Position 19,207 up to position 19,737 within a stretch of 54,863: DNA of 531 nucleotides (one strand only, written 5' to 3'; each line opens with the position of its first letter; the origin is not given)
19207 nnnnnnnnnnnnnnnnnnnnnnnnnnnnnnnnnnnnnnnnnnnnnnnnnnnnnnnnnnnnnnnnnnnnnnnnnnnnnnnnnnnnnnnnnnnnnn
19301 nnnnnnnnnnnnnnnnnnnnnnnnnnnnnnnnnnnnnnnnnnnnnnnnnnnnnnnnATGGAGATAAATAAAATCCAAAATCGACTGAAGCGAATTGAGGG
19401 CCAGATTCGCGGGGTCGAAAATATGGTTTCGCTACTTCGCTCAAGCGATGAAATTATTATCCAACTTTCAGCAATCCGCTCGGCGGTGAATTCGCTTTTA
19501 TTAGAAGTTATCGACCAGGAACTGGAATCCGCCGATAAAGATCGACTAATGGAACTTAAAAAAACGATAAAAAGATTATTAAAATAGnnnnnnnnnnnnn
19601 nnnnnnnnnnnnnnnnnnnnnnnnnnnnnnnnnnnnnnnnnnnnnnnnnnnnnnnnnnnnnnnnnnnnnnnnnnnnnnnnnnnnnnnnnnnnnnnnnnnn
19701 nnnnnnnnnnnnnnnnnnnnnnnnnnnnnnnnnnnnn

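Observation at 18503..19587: Metal-ligand-free CsoR-family regulator divergent from a ZIP transporter, with G-tract boxes and a perfect 14-bp palindrome in the spacer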

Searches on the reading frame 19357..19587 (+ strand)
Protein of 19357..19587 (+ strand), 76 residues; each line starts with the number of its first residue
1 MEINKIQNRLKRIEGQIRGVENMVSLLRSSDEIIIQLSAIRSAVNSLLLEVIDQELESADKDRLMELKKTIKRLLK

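Call 3: search_protein_families(library=pfam, proteins=[window:19357-19587:+], max_evalue=0.1)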
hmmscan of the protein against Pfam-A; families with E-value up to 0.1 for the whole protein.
window:19357-19587:+ (76 aa): 4 families
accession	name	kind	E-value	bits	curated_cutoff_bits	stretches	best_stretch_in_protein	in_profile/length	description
PF02583.22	Trns_repr_metal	-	5.7e-17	62.3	22.8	1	4-74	3-72/78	Metal-sensitive transcriptional repressor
PF25149.1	DUF7825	-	0.0081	16.2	27.4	1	21-71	167-216/256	Domain of unknown function (DUF7825)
PF24079.1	UBR4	-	0.038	14.8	27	1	18-62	24-68/125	E3 ubiquitin-protein ligase UBR4-like domain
PF05377.16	FlaC_arch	-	0.079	13.8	27.8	0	3-30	2-29/55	Flagella accessory protein C (FlaC)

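Call 4: search_protein_families(library=ncbifam, proteins=[window:19357-19587:+], max_evalue=0.1)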
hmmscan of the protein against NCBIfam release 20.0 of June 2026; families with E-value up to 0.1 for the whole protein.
window:19357-19587:+ (76 aa): 5 families
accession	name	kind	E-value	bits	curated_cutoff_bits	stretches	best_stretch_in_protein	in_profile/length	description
NF052430.1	repress_RicR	exception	1.7e-09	38.2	175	1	7-58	12-63/93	copper-sensing transcriptional repressor RicR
NF011613.0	PRK15039.1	equivalog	3e-07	31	138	1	4-57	9-62/90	Ni(II)/Co(II)-binding transcriptional repressor RcnR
NF008464.0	PRK11352.1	equivalog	6.9e-07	29.6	133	1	3-57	8-62/91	formaldehyde-responsive transcriptional repressor FrmR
NF033927.1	alph_xenorhab_B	subfamily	0.0066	15.9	40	1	2-75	146-216/223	alpha-xenorhabdolysin family binary toxin subunit B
NF058555.1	TransRegCdrSHalo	equivalog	0.08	13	100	0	15-61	11-53/61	transcriptional regulator CdrS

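Call 5: search_solved_structures(query=window:19357-19587:+, max_evalue=1, show_alignments=5)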
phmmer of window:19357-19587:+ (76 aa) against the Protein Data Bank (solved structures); distinct sequences matched with E-value up to 1: 8.
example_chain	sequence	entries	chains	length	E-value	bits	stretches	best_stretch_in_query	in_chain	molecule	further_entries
5fmn_A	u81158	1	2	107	1.7e-08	37.6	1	3-57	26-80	INRS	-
4m1p_A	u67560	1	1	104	1.7e-08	37.6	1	2-55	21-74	Copper-sensitive operon repressor (CsoR)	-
7mq3_A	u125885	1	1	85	5.8e-07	32.8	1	7-59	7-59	Copper-sensing transcriptional repressor csoR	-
7mq1_A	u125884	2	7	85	6.5e-07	32.7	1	7-60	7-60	Copper-sensing transcriptional repressor csoR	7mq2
6ahx_A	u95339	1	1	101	7.6e-06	29.3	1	5-62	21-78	Putative cytosolic protein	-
4adz_A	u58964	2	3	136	4.8e-05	26.8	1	8-62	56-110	CSOR | COPPER SENSITIVE OPERON REPRESSOR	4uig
5lbm_A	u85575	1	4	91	0.00021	24.8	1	3-58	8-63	Transcriptional repressor FrmR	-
5lcy_A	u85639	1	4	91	0.0041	20.7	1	5-57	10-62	Frmr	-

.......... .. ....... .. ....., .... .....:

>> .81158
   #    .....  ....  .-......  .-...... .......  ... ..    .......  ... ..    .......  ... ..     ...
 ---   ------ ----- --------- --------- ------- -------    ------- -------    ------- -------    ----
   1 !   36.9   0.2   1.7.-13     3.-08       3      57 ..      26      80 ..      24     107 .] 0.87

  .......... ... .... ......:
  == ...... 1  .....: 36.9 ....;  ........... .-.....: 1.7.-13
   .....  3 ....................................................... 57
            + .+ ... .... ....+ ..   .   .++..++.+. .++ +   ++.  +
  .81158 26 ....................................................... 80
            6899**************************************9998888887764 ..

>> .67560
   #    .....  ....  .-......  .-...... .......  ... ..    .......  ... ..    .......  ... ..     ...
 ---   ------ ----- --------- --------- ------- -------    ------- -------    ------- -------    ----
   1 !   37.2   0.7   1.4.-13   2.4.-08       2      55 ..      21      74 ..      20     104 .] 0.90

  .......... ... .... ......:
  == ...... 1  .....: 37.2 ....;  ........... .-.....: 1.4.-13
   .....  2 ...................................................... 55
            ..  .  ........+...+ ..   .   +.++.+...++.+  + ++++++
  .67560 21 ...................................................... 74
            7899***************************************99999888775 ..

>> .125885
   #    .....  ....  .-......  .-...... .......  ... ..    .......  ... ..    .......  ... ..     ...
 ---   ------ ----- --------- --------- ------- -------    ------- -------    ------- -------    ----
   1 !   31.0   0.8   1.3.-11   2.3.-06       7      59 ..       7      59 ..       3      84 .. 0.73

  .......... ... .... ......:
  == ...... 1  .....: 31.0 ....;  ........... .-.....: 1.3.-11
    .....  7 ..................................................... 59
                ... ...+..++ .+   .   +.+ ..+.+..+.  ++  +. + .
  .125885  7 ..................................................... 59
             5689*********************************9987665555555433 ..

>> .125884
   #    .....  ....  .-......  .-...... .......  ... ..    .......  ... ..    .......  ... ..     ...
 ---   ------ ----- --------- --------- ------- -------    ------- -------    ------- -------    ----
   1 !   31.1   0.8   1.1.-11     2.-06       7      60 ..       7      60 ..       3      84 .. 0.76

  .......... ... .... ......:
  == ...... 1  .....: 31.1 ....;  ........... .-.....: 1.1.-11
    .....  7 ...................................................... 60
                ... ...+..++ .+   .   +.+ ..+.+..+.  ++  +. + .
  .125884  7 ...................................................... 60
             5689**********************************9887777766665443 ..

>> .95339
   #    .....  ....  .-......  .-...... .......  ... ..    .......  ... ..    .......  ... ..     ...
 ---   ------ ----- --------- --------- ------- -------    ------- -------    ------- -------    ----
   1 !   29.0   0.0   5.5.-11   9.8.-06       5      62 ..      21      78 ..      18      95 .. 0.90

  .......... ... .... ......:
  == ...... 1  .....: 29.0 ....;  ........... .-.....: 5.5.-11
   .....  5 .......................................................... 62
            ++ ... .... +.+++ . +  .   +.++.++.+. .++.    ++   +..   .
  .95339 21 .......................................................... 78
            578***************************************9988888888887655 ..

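Call 9: find_homologous_proteins(query=window:19357-19587:+, max_evalue=0.001)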
Query window:19357-19587:+ (76 aa): 83 proteins with E <= 0.001 among 97 candidates.
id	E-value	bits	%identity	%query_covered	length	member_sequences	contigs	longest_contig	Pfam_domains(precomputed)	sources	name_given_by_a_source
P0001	2.0e-35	136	100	100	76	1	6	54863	PF02583.23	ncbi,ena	-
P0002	7.0e-30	119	81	84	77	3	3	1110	PF02583.23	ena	-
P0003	1.0e-29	119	84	100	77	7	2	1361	PF02583.23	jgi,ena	-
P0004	1.5e-29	118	87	100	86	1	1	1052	PF02583.23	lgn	-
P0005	2.6e-29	117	83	100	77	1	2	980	PF02583.23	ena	-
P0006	2.6e-29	117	83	100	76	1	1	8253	PF02583.23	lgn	-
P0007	3.3e-29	117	83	100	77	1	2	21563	PF02583.23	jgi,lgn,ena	jgi:DNA-binding FrmR family transcriptional regulator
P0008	6.1e-29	116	82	100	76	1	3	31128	PF02583.23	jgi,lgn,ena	-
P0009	8.0e-29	116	80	100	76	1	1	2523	PF02583.23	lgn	-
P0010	9.6e-29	115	83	100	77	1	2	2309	PF02583.23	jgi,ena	jgi:DNA-binding FrmR family transcriptional regulator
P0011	9.8e-29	115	82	100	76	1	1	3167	PF02583.23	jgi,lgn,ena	-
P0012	1.2e-28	115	82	100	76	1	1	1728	PF02583.23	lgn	-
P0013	2.1e-28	114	83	100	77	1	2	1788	PF02583.23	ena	-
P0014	2.3e-28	114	80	100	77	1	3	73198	PF02583.23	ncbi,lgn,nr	ncbi:MAG: metal-sensitive transcriptional regulator [Candidatus Berkelbacteria bacterium]|nr:metal-s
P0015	2.8e-28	114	82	100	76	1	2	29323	PF02583.23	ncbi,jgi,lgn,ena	ncbi:MAG: metal-sensitive transcriptional regulator [Candidatus Berkelbacteria bacterium]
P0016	4.3e-28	113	82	100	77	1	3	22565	PF02583.23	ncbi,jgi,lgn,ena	ncbi:MAG: metal-sensitive transcriptional regulator [Candidatus Berkelbacteria bacterium]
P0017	5.3e-28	113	79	100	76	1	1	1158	PF02583.23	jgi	-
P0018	6.8e-28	113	82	97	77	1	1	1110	PF02583.23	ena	-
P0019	7.1e-28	113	82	100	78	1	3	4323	PF02583.23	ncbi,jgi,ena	-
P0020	1.4e-27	112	80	100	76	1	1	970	PF02583.23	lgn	-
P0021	1.9e-27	111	82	97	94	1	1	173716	PF02583.23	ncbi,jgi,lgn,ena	ncbi:MAG: metal-sensitive transcriptional regulator [Patescibacteria group bacterium]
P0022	4.3e-27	110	78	100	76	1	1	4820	PF02583.23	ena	-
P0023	9.2e-27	109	78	97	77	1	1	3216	PF02583.23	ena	-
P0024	1.0e-26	109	80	97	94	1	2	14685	PF02583.23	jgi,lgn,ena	jgi:DNA-binding FrmR family transcriptional regulator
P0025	3.9e-26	107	76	100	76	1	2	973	PF02583.23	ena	-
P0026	3.9e-26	107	75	100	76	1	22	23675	PF02583.23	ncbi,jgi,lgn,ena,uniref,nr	ncbi:hypothetical protein COT12_00260 [Candidatus Berkelbacteria bacterium CG08_land_8_20_14_0_20_39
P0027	3.9e-26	107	76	100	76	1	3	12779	PF02583.23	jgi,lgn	-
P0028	6.0e-26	107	75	100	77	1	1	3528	PF02583.23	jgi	-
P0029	1.0e-25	106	74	100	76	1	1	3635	PF02583.23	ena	-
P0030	1.0e-25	106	77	99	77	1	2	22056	PF02583.23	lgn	-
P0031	1.1e-25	106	75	100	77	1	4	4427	PF02583.23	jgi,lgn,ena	-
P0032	3.3e-25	104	75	99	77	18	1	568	PF02583.23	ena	-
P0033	3.4e-25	104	72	99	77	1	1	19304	PF02583.23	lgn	-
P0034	6.2e-25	104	70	100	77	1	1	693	PF02583.23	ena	-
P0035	6.2e-25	103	75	100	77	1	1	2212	PF02583.23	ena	-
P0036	7.7e-25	103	71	100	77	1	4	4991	PF02583.23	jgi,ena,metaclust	metaclust:\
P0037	1.1e-24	103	71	100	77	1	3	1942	PF02583.23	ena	-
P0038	1.3e-24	103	73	99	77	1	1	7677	PF02583.23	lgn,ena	-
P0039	1.5e-24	102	70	100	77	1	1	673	PF02583.23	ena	-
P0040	2.2e-24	102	75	99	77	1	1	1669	PF02583.23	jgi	jgi:CsoR family transcriptional regulator, copper-sensing transcriptional repressor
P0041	2.4e-24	102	67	100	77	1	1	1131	PF02583.23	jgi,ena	-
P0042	2.8e-24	101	75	99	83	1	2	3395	PF02583.23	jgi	jgi:DNA-binding FrmR family transcriptional regulator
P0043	2.9e-24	101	66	100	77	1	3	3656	PF02583.23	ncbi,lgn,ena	-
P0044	5.6e-24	101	68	100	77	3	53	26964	PF02583.23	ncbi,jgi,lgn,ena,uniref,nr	ncbi:cytoplasmic protein [Candidatus Berkelbacteria bacterium CG_4_8_14_3_um_filter_42_13]|uniref:Cy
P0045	6.0e-24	100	73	99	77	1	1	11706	PF02583.23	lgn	-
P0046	1.4e-23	99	67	100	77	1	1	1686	PF02583.23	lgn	-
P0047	2.6e-23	98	68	100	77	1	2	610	PF02583.23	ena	-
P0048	3.2e-23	98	67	100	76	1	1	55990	PF02583.23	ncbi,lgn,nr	ncbi:MAG: metal-sensitive transcriptional regulator [Candidatus Berkelbacteria bacterium]|nr:metal-s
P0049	5.4e-23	97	67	100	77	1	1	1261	PF02583.23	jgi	-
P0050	1.4e-22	96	63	100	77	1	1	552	PF02583.23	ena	-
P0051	2.6e-22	95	66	100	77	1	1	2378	PF02583.23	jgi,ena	-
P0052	3.5e-22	95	62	100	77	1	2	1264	PF02583.23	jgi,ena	-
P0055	1.6e-8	52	41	87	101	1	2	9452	PF02583.23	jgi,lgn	jgi:DNA-binding FrmR family transcriptional regulator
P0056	1.6e-8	52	49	92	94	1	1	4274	PF02583.23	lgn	-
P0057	1.7e-8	52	53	78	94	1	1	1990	PF02583.23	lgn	-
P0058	5.6e-8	50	44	72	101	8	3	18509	PF02583.23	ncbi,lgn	ncbi:MAG: metal-sensitive transcriptional regulator [Gemmatimonadales bacterium]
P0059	1.2e-7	49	49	78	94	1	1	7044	PF02583.23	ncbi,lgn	-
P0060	1.9e-7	49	51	78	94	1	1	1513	PF02583.23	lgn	-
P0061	6.5e-7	47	51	72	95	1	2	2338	PF02583.23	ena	-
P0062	2.7e-6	45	44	95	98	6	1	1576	PF02583.23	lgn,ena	-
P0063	3.0e-6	45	43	89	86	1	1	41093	PF02583.23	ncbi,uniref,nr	ncbi:metal-sensitive transcriptional regulator [Indiicoccus explosivorum]|uniref:metal-sensitive tra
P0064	3.0e-6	45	51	70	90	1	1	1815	PF02583.23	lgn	-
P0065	5.1e-6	44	48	71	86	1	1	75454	PF02583.23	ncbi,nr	ncbi:cytoplasmic protein [Bacillaceae bacterium SAS-127]|nr:cytoplasmic protein [Bacillaceae bacteri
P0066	9.8e-6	43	51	84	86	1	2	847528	PF02583.23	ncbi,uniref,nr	ncbi:metal-sensitive transcriptional regulator [Cohnella faecalis]|uniref:Metal-sensitive transcript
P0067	1.2e-5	43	44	78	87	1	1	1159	PF02583.23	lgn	-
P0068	1.2e-5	43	58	68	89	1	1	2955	PF02583.23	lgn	-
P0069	1.4e-5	43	51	64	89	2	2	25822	PF02583.23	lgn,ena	-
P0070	2.0e-5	42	48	80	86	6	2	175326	PF02583.23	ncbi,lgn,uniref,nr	ncbi:DNA-binding transcriptional regulator, FrmR family [Paenibacillus tianmuensis]|uniref:DNA-bindi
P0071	2.5e-5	42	51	74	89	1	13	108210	PF02583.23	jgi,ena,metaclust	metaclust:\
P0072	3.4e-5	42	51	78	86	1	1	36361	PF02583.23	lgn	-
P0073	3.9e-5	41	41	95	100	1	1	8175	PF02583.23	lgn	-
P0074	7.7e-5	40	44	72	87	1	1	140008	PF02583.23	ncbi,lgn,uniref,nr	ncbi:DNA-binding FrmR family transcriptional regulator [Anoxybacillus vitaminiphilus]|uniref:DNA-bin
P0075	8.9e-5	40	44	72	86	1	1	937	PF02583.23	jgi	jgi:DNA-binding FrmR family transcriptional regulator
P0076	9.5e-5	40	53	68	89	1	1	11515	PF02583.23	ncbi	-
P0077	1.4e-4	40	42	66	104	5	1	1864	PF02583.23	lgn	-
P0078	3.0e-4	39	44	84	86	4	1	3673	PF02583.23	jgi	jgi:DNA-binding FrmR family transcriptional regulator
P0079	3.5e-4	38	56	63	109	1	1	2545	PF02583.23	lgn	-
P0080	6.5e-4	37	44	71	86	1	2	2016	PF02583.23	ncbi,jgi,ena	jgi:DNA-binding FrmR family transcriptional regulator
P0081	7.2e-4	37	44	71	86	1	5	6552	PF02583.23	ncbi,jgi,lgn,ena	jgi:DNA-binding FrmR family transcriptional regulator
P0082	8.2e-4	37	42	72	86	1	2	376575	PF02583.23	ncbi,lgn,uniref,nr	ncbi:DNA-binding FrmR family transcriptional regulator [Salirhabdus euzebyi]|uniref:DNA-binding FrmR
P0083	9.8e-4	37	50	66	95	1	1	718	PF02583.23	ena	-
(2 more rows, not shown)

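Call 13: find_related_loci(query=A1, collection=genome_contigs, flank=4000)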
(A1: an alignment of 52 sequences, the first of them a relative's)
Query A1 (76 aa) in genome_contigs; peptide patterns used: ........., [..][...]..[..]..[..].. (x = any residue, [..] = any of these).
600 stretches matched a pattern (row limit reached: there are more); 585 encode a relative of the query (tblastn E <= 1e-3); the best 80 are kept; 80 distinct loci.
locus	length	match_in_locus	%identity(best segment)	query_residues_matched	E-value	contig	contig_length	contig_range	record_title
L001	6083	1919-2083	44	5-59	1e-13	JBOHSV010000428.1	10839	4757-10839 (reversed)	MAG: Gemmatimonadales bacterium isolate M3-S_metabat2.bin.235 k127_879306, whole genome shotgun sequence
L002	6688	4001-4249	40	2-76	2e-13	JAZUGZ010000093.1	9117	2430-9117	MAG: Candidatus Fimenecus sp. isolate T1900045280_TH20190050.MAGScoT_cleanbin_000037 SGB_5940_k141_2146922, whole genome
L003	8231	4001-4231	45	8-76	2e-13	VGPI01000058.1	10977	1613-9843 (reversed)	MAG: Candidatus Cloacimonadota bacterium isolate K_DeepCast_250m_m1_043 K_DeepCast_250m_m1_043_Ga0194125_10012851, whole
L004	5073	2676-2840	42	5-59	6e-13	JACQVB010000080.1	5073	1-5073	MAG: Gemmatimonadetes bacterium isolate NC_groundwater_1452_Ag_S-0.65um_65_21 S_p65_S5_coassembly_k141_1374037, whole ge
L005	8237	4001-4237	43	6-76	5e-13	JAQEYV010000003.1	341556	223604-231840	Clostridiaceae bacterium OF42-15pH9A OF42-15pH9A.Scaf3, whole genome shotgun sequence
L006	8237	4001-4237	43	6-76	5e-13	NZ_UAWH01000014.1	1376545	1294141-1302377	Clostridium paraputrificum strain NCTC11833, whole genome shotgun sequence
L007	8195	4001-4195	43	1-64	8e-13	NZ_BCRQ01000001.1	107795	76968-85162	Alicyclobacillus sendaiensis NBRC 100866, whole genome shotgun sequence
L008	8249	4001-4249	39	2-76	2e-12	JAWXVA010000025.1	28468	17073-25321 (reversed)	MAG: Eubacteriales bacterium isolate FM_63_G117_IV NODE_815_length_28469_cov_8.224531, whole genome shotgun sequence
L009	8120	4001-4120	65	8-47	3e-12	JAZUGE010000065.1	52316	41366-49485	MAG: Treponema sp. isolate T1900045287_TH20190057.MAGScoT_cleanbin_000029 SGB_6009_k141_165557, whole genome shotgun seq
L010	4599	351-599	36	2-76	3e-12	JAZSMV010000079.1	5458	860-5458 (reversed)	MAG: Eubacteriales bacterium isolate T1900044552_TS20190018.MAGScoT_cleanbin_000068 SGB_257_k141_1643127, whole genome s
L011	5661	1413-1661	39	2-76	4e-12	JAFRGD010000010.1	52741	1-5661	MAG: Mogibacterium sp. isolate RGIG2439 Goat_Ileum.Co__c211092, whole genome shotgun sequence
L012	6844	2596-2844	39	2-76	3e-12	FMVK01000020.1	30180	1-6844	Lachnospiraceae bacterium XPB1003 genome assembly, contig: IE11DRAFT_scaffold00020.20, whole genome shotgun sequence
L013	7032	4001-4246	35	2-75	4e-12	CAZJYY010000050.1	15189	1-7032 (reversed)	MAG TPA_asm: uncultured Oscillospiraceae bacterium isolate SRP335695_co1_39 genome assembly, contig: NODE_1810_length_15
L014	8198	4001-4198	44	5-70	3e-12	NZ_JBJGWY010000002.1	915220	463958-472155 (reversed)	Planococcus plakortidis strain DSM 23997 NODE_2_length_915220_cov_63.519106, whole genome shotgun sequence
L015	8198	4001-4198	44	5-70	3e-12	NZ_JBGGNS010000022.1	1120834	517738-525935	Planococcus sp. SSTMD024 Scaffold_22, whole genome shotgun sequence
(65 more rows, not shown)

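Call 15: find_encoding_contigs(protein=P0014, flank=4000, max_places=3)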
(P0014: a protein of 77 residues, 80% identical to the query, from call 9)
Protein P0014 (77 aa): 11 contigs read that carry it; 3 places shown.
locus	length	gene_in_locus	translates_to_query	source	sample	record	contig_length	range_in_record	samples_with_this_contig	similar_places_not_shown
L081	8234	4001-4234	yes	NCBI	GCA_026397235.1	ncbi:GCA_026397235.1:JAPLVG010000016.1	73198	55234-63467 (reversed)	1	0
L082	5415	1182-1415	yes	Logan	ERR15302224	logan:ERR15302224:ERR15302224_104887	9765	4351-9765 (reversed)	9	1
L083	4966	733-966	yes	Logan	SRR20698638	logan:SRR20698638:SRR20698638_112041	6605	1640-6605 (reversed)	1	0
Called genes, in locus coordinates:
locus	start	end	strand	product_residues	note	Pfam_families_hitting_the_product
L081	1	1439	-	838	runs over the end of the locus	PF13191:AAA_16 (faint), PF00004:AAA (weak), PF13401:AAA_22 (faint), PF17871:AAA_lid_9, PF00004:AAA (weak), PF07724:AAA_2, PF07728:AAA_5, PF10431:ClpB_D2-small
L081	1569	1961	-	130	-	-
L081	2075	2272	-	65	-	PF13459:Fer4_15, PF13370:Fer4_13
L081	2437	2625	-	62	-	-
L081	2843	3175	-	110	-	-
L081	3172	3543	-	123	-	PF18924:DUF5674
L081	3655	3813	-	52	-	-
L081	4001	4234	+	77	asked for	PF02583:Trns_repr_metal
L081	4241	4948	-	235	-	PF02535:Zip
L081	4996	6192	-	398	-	PF24517:CBM96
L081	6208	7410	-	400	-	PF12704:MacB_PCD, PF02687:FtsX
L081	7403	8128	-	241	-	PF03193:RsgA_GTPase (faint), PF00005:ABC_tran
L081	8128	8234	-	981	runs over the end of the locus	PF10102:DUF2341, PF16656:Pur_ac_phosph_N (faint), PF00041:fn3 (faint)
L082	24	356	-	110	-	-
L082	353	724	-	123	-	PF18924:DUF5674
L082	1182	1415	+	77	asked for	PF02583:Trns_repr_metal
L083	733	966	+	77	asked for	PF02583:Trns_repr_metal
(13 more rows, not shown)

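Call 16: find_encoding_contigs(protein=P0048, flank=4000, max_places=3)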
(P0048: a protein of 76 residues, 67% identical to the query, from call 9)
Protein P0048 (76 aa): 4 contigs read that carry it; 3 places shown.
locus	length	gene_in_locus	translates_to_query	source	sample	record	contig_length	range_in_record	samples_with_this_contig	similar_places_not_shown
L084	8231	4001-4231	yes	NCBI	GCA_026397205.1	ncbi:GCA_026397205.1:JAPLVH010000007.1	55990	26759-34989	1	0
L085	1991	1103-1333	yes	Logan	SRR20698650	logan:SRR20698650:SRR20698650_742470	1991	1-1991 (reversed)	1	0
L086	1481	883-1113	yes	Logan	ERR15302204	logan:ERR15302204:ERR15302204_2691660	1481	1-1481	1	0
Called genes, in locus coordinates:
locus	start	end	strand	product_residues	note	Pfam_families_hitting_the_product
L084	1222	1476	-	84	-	PF01541:GIY-YIG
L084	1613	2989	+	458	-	PF00041:fn3 (faint)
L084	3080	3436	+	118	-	-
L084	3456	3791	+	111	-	-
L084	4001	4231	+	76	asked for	PF02583:Trns_repr_metal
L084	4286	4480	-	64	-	-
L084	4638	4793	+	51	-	-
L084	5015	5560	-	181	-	-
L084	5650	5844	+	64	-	PF12838:Fer4_7 (faint), PF13187:Fer4_9 (faint), PF12837:Fer4_6 (weak), PF13237:Fer4_10 (weak), PF00037:Fer4 (weak), PF13459:Fer4_15, PF14697:Fer4_21 (weak), PF13370:Fer4_13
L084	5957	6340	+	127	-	-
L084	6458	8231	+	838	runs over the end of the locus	PF00158:Sigma54_activat (faint), PF13191:AAA_16 (faint), PF00004:AAA (weak), PF17871:AAA_lid_9, PF00004:AAA, PF07724:AAA_2, PF07728:AAA_5, PF10431:ClpB_D2-small, +1 more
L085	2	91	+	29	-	?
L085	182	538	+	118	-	-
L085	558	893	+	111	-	-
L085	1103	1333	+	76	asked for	PF02583:Trns_repr_metal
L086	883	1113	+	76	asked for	PF02583:Trns_repr_metal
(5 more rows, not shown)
